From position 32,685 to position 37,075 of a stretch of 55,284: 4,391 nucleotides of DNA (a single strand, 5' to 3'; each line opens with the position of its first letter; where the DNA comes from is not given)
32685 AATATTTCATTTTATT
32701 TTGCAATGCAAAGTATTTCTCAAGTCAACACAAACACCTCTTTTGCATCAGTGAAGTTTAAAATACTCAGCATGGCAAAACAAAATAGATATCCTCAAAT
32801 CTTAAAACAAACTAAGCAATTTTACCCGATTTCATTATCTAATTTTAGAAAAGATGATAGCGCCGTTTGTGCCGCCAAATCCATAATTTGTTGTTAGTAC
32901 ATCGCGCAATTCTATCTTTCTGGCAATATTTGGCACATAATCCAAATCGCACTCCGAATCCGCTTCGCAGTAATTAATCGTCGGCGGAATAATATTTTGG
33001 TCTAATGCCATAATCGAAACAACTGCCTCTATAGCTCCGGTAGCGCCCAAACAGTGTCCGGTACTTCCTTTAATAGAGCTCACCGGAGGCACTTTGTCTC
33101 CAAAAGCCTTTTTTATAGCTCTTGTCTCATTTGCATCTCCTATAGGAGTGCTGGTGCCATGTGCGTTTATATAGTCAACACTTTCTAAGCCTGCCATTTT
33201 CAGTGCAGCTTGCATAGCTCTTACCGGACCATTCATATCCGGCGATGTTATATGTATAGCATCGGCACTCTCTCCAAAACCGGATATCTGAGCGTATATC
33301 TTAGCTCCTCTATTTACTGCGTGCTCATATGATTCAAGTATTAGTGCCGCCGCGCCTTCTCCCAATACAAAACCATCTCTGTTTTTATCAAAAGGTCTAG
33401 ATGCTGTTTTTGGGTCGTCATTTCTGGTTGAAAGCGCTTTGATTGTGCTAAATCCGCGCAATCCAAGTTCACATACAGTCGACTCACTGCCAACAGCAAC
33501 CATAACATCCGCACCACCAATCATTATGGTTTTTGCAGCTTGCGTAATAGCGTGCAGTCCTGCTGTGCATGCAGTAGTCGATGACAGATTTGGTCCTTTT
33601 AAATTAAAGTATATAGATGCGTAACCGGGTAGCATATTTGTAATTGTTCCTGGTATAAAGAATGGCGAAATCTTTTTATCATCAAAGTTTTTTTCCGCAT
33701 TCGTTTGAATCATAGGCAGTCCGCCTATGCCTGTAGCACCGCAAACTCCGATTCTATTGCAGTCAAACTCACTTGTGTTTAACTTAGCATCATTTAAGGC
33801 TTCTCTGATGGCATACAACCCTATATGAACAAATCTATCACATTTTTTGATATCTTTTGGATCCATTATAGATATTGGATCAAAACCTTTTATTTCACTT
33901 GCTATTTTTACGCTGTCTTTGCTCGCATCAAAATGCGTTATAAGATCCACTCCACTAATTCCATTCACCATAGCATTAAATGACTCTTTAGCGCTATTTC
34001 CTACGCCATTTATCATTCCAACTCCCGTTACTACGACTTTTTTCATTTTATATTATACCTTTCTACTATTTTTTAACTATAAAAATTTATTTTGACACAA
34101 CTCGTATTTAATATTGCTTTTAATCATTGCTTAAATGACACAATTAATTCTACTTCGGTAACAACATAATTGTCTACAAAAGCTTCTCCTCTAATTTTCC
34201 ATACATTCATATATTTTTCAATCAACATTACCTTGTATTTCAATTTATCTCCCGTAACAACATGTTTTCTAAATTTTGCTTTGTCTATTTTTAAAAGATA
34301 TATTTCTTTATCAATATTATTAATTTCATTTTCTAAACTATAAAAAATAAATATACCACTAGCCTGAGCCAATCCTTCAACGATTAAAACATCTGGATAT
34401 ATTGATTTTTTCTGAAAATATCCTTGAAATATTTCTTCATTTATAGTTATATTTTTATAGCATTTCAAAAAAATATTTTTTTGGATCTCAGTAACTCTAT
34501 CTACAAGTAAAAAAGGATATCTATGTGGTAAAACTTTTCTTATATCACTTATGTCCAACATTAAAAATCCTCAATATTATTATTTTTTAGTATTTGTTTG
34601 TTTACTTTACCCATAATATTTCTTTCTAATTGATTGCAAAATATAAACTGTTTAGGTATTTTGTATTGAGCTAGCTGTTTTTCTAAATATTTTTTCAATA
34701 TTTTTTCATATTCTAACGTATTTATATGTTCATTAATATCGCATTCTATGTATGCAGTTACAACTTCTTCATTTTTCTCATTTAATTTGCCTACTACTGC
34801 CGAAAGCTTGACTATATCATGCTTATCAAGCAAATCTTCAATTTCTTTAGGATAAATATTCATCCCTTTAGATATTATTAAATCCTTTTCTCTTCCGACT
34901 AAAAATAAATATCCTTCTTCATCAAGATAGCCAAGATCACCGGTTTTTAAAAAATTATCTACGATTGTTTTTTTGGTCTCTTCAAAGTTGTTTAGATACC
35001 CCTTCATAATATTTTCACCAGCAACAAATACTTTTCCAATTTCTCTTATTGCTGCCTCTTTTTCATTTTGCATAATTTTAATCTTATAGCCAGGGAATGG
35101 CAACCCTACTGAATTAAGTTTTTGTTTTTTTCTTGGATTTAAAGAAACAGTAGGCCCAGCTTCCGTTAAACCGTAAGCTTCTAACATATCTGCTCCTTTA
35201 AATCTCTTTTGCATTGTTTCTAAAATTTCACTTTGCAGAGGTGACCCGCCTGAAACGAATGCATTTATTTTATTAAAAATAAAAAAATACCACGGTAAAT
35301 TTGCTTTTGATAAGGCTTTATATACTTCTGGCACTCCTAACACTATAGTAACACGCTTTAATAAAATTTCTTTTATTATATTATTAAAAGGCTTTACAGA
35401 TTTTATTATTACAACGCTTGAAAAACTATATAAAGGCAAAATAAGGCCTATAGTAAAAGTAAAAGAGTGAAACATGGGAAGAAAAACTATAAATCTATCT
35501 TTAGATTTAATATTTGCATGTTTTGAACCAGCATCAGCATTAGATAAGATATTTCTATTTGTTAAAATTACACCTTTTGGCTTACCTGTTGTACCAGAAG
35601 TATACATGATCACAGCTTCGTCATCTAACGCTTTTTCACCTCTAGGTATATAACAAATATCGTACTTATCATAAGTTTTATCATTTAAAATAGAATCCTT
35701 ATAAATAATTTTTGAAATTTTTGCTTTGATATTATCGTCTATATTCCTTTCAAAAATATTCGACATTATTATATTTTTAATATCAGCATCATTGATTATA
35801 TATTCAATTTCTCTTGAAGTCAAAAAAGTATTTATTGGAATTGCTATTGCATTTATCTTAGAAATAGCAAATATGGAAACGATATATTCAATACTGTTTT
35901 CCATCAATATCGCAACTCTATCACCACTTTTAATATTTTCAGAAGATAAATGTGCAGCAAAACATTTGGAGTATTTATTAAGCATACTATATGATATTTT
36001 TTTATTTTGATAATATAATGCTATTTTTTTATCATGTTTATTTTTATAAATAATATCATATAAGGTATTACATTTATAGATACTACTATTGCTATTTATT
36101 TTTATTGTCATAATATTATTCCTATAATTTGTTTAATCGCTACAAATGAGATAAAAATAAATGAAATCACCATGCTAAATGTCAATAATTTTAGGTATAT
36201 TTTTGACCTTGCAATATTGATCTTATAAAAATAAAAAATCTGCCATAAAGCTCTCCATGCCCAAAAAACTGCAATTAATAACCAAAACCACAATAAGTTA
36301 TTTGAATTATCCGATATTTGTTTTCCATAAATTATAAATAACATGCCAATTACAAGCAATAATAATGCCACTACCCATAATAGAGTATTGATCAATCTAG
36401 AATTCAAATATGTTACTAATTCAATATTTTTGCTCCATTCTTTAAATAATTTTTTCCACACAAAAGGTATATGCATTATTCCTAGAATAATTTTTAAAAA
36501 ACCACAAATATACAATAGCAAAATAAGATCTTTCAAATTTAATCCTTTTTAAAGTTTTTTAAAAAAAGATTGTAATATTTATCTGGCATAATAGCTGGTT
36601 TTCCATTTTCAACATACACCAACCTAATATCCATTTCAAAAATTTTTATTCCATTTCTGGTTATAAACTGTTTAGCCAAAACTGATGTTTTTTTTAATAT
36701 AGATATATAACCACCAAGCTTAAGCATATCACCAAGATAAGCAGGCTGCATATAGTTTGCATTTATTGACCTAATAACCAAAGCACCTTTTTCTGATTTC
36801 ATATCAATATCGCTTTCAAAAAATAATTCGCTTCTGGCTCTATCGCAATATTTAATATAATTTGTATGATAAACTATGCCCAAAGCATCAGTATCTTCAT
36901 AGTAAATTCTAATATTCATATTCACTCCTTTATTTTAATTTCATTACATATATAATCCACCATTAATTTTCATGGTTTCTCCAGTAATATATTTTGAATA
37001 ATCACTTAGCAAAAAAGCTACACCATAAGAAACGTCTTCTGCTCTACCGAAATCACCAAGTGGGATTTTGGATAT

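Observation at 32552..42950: AT-rich insertion between pyrH and the envC-ftsX-ftsE block carrying a self-contained type II FAS/PKS-like pathway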

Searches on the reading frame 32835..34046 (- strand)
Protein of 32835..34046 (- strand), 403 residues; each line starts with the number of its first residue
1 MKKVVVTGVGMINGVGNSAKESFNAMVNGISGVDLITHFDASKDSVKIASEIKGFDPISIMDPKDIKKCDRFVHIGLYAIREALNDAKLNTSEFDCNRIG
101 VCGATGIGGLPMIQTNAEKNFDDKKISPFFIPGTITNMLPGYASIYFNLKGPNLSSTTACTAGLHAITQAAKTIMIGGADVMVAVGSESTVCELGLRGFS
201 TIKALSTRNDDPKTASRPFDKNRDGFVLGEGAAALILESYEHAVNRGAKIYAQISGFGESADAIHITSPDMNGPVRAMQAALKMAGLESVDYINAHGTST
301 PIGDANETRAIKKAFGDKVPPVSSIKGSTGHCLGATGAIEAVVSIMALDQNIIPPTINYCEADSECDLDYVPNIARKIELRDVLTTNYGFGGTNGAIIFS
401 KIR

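Call 6: search_protein_families(library=pfam, proteins=[window:32835-34046:-], max_evalue=0.01)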
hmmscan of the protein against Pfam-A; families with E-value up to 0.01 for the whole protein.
window:32835-34046:- (403 aa): 3 families
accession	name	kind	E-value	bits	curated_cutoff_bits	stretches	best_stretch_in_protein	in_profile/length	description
PF00109.32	ketoacyl-synt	-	3.7e-47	161.5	20.8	1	2-243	2-252/252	Beta-ketoacyl synthase, N-terminal domain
PF02801.28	Ketoacyl-synt_C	-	2.6e-32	111.8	20.8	1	251-359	1-118/119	Beta-ketoacyl synthase, C-terminal domain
PF00108.29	Thiolase_N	-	4.4e-05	23.4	26.4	1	158-189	83-114/260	Thiolase, N-terminal domain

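Call 56: search_protein_families(library=ncbifam, proteins=[window:32835-34046:-], max_evalue=0.00001)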
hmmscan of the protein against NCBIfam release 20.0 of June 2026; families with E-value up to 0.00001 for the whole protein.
window:32835-34046:- (403 aa): 26 families (the best 25 are shown)
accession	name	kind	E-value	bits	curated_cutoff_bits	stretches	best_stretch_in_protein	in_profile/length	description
NF006274.0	PRK08439.1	equivalog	1.4e-184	613.6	621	1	1-402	1-406/406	beta-ketoacyl-ACP synthase II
TIGR03150.1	fabF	equivalog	3.9e-161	536.3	493.75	1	2-399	1-406/407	beta-ketoacyl-ACP synthase II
NF005589.0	PRK07314.1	subfamily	1.6e-154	514.7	387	1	1-402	3-412/413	beta-ketoacyl-ACP synthase II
NF006434.0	PRK08722.1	equivalog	1.4e-128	429.3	759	1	2-402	4-414/414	beta-ketoacyl-ACP synthase II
NF004970.0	PRK06333.1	subfamily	5.3e-125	417.6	525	1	1-401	3-421/424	beta-ketoacyl-ACP synthase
NF006587.0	PRK09116.1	equivalog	3.9e-88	295.9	470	1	1-402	1-407/408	beta-ketoacyl-ACP synthase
NF005935.0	PRK07967.1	equivalog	2.6e-85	286.8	630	1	1-402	1-404/406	beta-ketoacyl-ACP synthase I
NF005076.0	PRK06501.1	equivalog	4e-85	286.2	629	2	146-401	161-422/425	beta-ketoacyl-ACP synthase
NF005916.1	PRK07910.1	equivalog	1.6e-79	267.8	560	1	2-401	12-417/418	KasA/KasB family beta-ketoacyl-ACP synthase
NF004618.0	PRK05952.1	equivalog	6.4e-73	245.9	455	1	3-401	3-382/384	beta-ketoacyl-ACP synthase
NF005490.0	PRK07103.1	equivalog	3.5e-71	240.5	445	1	1-401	3-412/414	polyketide beta-ketoacyl:acyl carrier protein synthase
NF006618.0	PRK09185.1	subfamily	8.2e-69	232.5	407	1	1-401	2-392/394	beta-ketoacyl-ACP synthase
NF058662.1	cispenta_AmcF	equivalog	9.8e-59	199.2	325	1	152-400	121-368/369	cispentacin biosynthesis acyltransferase subunit AmcF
NF040607.1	mycolic_Pks13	equivalog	9.5e-36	122.7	2100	1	50-370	165-486/1680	polyketide synthase Pks13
NF045894.1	PKS_plus_SDR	equivalog_domain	2.5e-31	108.3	1740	1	77-368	95-385/1515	type I polyketide synthase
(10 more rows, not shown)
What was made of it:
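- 32835..34046 (-): FabF paralogue (Cys-His-His intact, 40.8% G+C). It is the last gene of the island. TIGR03150 536 bits against a cutoff of 494 (call 56).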

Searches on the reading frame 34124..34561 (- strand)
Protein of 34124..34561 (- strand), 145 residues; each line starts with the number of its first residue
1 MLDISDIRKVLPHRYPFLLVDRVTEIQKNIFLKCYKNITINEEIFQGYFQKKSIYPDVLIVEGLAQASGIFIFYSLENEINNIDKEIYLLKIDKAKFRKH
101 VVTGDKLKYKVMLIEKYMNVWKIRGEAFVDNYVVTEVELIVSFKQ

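Call 6: search_protein_families(library=pfam, proteins=[window:34124-34561:-], max_evalue=0.01)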
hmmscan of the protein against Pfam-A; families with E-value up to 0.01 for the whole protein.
window:34124-34561:- (145 aa): 1 family
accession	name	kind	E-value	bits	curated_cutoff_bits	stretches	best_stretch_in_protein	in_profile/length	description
PF07977.19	FabA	-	4.4e-27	94.8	23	1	11-137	1-137/138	FabA-like domain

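Call 56: search_protein_families(library=ncbifam, proteins=[window:34124-34561:-], max_evalue=0.00001)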
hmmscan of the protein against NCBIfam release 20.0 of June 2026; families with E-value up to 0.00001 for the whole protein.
window:34124-34561:- (145 aa): 4 families
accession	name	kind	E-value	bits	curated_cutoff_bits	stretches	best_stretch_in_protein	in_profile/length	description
NF000582.1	PRK00006.1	equivalog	1.5e-46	157.8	113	1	3-141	1-135/137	3-hydroxyacyl-ACP dehydratase FabZ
TIGR01750.1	fabZ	equivalog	7.8e-46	155.4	155.15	1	2-141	1-139/141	3-hydroxyacyl-ACP dehydratase FabZ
NF009667.0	PRK13188.1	equivalog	5.3e-41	140.8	465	1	1-142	320-458/464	bifunctional UDP-3-O-[3-hydroxymyristoyl] N-acetylglucosamine deacetylase/3-hydroxyacyl-ACP dehydratase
NF058663.1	cispen_cyc_AmcE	equivalog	5.7e-17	62.2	140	1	2-137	4-136/153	cispentacin biosynthesis cyclizing decarboxylase AmcE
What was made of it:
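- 34124..34561 (-): FabZ-like dehydratase with the catalytic His replaced by Tyr (GYFQ...PDV). This is specific to the window's copy. Passes the FabZ models (call 56).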

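Call 57: search_solved_structures(query=window:34124-34561:-, max_evalue=1e-10, show_alignments=2)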
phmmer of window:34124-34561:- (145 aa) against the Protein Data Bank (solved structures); distinct sequences matched with E-value up to 1e-10: 21.
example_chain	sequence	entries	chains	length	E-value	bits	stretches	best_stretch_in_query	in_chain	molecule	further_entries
3d6x_A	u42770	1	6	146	3.1e-38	134.2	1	1-139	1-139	(3R)-hydroxymyristoyl-[acyl-carrier-protein] dehydratase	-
3b7j_A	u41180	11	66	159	1e-35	126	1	4-140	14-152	(3R)-hydroxymyristoyl-acyl carrier protein dehydratase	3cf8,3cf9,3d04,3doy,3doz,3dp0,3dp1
2gll_A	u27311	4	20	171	1.3e-35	125.7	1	4-140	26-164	(3R)-hydroxymyristoyl-acyl carrier protein dehydratase | 3-hydroxyacyl-[acyl-carrier-protein] dehydratase FabZ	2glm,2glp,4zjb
6ihc_A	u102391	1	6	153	1.3e-34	122.5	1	4-140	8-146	3-hydroxyacyl-[acyl-carrier-protein] dehydratase FabZ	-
2glv_A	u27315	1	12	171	1.9e-34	121.9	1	4-140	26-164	(3R)-hydroxymyristoyl-acyl carrier protein dehydratase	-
6n3p_A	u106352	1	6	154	5.1e-29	104.3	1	2-140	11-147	3-hydroxyacyl-[acyl-carrier-protein] dehydratase FabZ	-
1u1z_A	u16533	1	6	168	5.2e-29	104.3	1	1-142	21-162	(3R)-hydroxymyristoyl-[acyl carrier protein] dehydratase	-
4zw0_A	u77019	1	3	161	6.8e-29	103.9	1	3-140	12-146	3-hydroxyacyl-[acyl-carrier-protein] dehydratase FabZ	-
4h4g_A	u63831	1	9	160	9.1e-29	103.5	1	3-144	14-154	(3R)-hydroxymyristoyl-[acyl-carrier-protein] dehydratase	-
5bux_A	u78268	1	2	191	5.9e-27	97.6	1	2-137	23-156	3-hydroxyacyl-[acyl-carrier-protein] dehydratase FabZ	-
5buw_A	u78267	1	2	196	6.3e-27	97.5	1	2-137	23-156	3-hydroxyacyl-[acyl-carrier-protein] dehydratase FabZ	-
4i83_A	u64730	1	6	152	8.7e-25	90.6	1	3-139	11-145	3-hydroxyacyl-[acyl-carrier-protein] dehydratase FabZ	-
1z6b_A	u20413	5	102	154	1e-23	87.1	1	2-137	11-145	fatty acid synthesis protein | Beta-hydroxyacyl-ACP dehydratase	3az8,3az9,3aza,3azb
8ayc_A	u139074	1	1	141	2.1e-23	86.1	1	4-139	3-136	Beta-hydroxyacyl-(Acyl-carrier-protein) dehydratase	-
8ayb_A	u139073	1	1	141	4.8e-22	81.7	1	4-139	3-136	Beta-hydroxyacyl-(Acyl-carrier-protein) dehydratase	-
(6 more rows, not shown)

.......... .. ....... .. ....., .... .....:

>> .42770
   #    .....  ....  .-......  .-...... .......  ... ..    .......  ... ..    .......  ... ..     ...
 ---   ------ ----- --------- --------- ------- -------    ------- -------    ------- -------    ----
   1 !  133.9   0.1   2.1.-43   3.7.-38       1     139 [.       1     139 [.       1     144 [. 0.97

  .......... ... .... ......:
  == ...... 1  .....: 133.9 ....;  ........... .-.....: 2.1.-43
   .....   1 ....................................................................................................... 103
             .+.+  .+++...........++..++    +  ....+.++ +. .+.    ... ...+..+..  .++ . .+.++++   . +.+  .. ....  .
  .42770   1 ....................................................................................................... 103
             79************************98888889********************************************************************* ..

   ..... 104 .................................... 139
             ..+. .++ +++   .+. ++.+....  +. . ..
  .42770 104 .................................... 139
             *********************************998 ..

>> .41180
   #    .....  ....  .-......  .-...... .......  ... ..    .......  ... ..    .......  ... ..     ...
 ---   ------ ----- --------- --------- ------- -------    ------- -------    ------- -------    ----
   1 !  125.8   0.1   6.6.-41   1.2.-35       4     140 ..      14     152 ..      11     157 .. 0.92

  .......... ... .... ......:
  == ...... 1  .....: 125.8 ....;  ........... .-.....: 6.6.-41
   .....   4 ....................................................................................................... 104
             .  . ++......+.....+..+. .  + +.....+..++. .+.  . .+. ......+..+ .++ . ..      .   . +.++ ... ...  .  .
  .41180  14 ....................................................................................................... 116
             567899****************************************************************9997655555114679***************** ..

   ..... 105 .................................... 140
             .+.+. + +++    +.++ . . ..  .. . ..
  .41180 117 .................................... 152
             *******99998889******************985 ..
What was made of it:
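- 34124..34561 (-): Alignment to C. jejuni FabZ 3D6X (call 57).
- Checked: The His->Tyr change in the FabZ-like protein is confirmed against C. jejuni FabZ 3D6X: GYFQ against GHFP (call 57).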

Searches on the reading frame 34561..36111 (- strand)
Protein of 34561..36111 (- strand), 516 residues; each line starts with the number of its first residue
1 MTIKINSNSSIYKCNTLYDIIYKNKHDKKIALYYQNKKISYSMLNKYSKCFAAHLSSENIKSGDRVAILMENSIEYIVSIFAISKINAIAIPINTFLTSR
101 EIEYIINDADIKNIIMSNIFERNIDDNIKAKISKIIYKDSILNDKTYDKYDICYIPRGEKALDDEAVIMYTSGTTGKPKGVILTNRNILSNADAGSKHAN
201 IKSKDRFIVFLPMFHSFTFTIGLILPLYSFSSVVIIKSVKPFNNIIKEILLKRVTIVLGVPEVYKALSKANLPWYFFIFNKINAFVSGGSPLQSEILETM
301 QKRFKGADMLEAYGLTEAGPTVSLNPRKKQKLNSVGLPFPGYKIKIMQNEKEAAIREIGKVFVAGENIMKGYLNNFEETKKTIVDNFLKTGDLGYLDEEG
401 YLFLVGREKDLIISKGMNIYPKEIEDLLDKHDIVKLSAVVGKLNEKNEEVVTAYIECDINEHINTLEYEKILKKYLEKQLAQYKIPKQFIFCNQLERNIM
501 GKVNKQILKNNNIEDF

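Call 5: search_protein_families(library=pfam, proteins=[window:34561-36111:-], max_evalue=0.01)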
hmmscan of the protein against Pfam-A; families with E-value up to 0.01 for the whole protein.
window:34561-36111:- (516 aa): 2 families
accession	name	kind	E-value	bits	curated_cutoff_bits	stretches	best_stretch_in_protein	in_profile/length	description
PF00501.34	AMP-binding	-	9.7e-79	265.3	29.9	1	24-373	6-384/384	AMP-binding enzyme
PF13193.12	AMP-binding_C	-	1.6e-08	35.8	24.5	1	423-502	1-76/76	AMP-binding enzyme C-terminal domain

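Call 8: search_protein_families(library=ncbifam, proteins=[window:34561-36111:-], max_evalue=0.01)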
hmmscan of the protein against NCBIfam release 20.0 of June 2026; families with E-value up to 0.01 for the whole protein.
window:34561-36111:- (516 aa): 110 families (the best 25 are shown)
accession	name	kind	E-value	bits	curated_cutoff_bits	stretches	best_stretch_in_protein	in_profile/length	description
NF004837.0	PRK06187.1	subfamily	5.3e-133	444.1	476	1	24-511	19-521/531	long-chain-fatty-acid--CoA ligase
NF005702.0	PRK07514.1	subfamily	4.7e-97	325.4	558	1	16-512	4-500/506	malonyl-CoA synthase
NF005307.0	PRK06839.1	equivalog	2.4e-93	313.5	748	1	26-511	15-492/496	o-succinylbenzoate--CoA ligase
NF002966.0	PRK03640.1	equivalog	1.3e-92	311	556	1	28-511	17-479/483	o-succinylbenzoate--CoA ligase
NF004114.0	PRK05605.1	equivalog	6.1e-89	298.9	766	2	126-511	186-568/575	long-chain-fatty-acid--CoA ligase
NF052269.1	Staph_lig_FadD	equivalog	7.9e-87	291.7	650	1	29-510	16-491/499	long-chain-fatty-acid--CoA ligase FadD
NF006181.0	PRK08314.1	subfamily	9e-83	278.4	705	2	160-512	201-554/563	long-chain-fatty-acid--CoA ligase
NF006182.0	PRK08316.1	subfamily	9.2e-81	271.9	663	1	15-511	11-516/523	fatty acyl-CoA synthetase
NF005801.1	PRK07656.1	equivalog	1.3e-80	271.4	657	1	24-509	12-500/500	FadD3 family acyl-CoA ligase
NF006523.0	PRK08974.1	equivalog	2.6e-78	263.6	884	2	159-512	202-553/561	long-chain-fatty-acid--CoA ligase FadD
TIGR01923.1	menE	equivalog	1.4e-76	258.1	330.15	1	41-506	2-440/442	o-succinylbenzoate--CoA ligase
NF004229.0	PRK05677.1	subfamily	2e-76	257.7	879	2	161-513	205-556/563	long-chain-fatty-acid--CoA ligase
NF009233.0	PRK12583.1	subfamily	2.1e-76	257.5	832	2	162-515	200-553/558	fatty acid CoA ligase family protein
NF005463.0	PRK07059.1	subfamily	6.4e-76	255.9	869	2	161-511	202-555/557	long-chain-fatty-acid--CoA ligase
NF005714.0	PRK07529.1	subfamily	7.1e-74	249.3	632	2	160-515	215-579/640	acyl-CoA synthetase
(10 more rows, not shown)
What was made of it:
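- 34561..36111 (-): FadD-type acyl-AMP/CoA ligase (516 aa). PF00501 265 bits; best NCBIfam model is long-chain-fatty-acid--CoA ligase PRK06187, 444 bits against a cutoff of 476 (calls 5, 8).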

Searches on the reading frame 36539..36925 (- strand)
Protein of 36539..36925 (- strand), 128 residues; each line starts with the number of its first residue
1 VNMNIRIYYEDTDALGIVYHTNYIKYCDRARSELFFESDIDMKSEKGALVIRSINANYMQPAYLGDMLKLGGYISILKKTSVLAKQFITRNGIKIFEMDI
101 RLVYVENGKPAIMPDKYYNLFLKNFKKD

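Call 5: search_protein_families(library=pfam, proteins=[window:36539-36925:-], max_evalue=0.01)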
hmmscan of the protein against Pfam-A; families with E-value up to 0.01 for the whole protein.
window:36539-36925:- (128 aa): 3 families
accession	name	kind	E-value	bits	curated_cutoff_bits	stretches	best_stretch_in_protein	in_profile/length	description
PF03061.28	4HBT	-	4.9e-10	40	20.6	1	16-90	2-72/79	Thioesterase superfamily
PF13279.12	4HBT_2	-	7e-09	36.6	25.5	1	10-116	4-117/122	Thioesterase-like superfamily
PF12175.13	WSS_VP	-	0.0055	16.7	24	1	37-82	86-131/201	White spot syndrome virus structural envelope protein VP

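Call 8: search_protein_families(library=ncbifam, proteins=[window:36539-36925:-], max_evalue=0.01)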
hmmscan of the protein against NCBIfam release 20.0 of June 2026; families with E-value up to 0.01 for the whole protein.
window:36539-36925:- (128 aa): 4 families
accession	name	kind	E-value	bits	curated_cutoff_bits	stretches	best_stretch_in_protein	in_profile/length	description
TIGR02799.1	thio_ybgC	equivalog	1.6e-27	96.3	141.35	1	2-117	2-123/126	tol-pal system-associated acyl-CoA thioesterase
TIGR00051.1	TIGR00051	subfamily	1.3e-24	86.8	68.7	1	5-106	2-107/117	YbgC/FadM family acyl-CoA thioesterase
NF008065.0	PRK10800.1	equivalog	1.1e-20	74.2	185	1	4-113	9-124/134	tol-pal system-associated acyl-CoA thioesterase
NF047424.1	MenI_Staph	exception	3.2e-05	23.8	225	1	4-75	7-81/148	1,4-dihydroxy-2-naphthoyl-CoA hydrolase MenI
